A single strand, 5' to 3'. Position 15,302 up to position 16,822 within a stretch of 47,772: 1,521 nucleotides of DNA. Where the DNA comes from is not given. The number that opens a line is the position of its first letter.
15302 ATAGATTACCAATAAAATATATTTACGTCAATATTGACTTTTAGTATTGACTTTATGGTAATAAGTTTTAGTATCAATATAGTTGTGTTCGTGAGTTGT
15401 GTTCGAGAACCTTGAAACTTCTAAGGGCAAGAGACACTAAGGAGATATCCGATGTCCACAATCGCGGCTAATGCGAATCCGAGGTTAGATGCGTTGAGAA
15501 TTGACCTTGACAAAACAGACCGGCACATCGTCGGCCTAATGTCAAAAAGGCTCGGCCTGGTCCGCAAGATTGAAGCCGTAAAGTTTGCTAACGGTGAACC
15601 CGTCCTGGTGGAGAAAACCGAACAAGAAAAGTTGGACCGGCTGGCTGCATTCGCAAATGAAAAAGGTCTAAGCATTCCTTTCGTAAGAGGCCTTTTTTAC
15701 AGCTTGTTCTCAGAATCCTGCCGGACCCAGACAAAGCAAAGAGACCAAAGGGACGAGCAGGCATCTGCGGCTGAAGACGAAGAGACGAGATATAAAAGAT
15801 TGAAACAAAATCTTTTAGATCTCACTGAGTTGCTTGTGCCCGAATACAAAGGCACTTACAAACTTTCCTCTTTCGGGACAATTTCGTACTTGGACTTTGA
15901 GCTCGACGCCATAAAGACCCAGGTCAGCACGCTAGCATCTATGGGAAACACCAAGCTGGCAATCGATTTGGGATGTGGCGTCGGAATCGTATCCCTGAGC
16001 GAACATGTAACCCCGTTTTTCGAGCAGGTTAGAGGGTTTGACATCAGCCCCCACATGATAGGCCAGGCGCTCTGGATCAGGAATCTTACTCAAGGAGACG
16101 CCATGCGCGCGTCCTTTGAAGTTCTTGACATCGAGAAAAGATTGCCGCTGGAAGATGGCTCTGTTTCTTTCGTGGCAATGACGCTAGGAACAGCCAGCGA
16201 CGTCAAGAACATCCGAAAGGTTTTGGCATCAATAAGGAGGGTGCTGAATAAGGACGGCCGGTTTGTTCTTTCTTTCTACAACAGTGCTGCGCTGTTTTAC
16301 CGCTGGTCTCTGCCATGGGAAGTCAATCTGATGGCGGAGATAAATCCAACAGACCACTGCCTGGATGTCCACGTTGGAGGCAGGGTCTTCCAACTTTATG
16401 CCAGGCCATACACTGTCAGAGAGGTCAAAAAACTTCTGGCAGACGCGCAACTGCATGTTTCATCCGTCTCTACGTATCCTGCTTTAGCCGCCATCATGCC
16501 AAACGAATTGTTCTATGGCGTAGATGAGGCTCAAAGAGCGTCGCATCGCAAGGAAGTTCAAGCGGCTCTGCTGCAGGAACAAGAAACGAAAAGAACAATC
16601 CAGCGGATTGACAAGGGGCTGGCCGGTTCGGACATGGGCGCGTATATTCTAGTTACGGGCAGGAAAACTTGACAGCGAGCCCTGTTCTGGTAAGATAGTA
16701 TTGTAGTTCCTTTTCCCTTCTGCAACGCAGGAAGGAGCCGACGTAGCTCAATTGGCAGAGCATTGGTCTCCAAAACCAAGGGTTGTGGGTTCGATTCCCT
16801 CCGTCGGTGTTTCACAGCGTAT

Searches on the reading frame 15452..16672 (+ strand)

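Call 7: search_protein_families(library=pfam, proteins=[window:15452-16672:+], max_evalue=0.001)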
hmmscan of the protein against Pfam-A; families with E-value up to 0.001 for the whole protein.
window:15452-16672:+ (406 aa): 7 families
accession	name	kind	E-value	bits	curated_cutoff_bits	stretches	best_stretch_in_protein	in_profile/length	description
PF01817.26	CM_2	-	5e-15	55.9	27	1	15-93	1-79/80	Chorismate mutase type II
PF08241.18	Methyltransf_11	-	5.9e-12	46.5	21.2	1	172-273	2-95/95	Methyltransferase domain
PF13847.12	Methyltransf_31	-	8.9e-11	42.1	27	1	170-282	7-119/145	Methyltransferase domain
PF13649.12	Methyltransf_25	-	1.3e-10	42.2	27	1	171-269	2-97/97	Methyltransferase domain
PF08242.18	Methyltransf_12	-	4.4e-07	31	30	1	171-271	1-98/98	Methyltransferase domain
PF13489.12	Methyltransf_23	-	2.2e-06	27.9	27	1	171-289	27-132/164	Methyltransferase domain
PF01209.24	Ubie_methyltran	-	1.2e-05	25.2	20.1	1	158-273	39-151/233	ubiE/COQ5 methyltransferase family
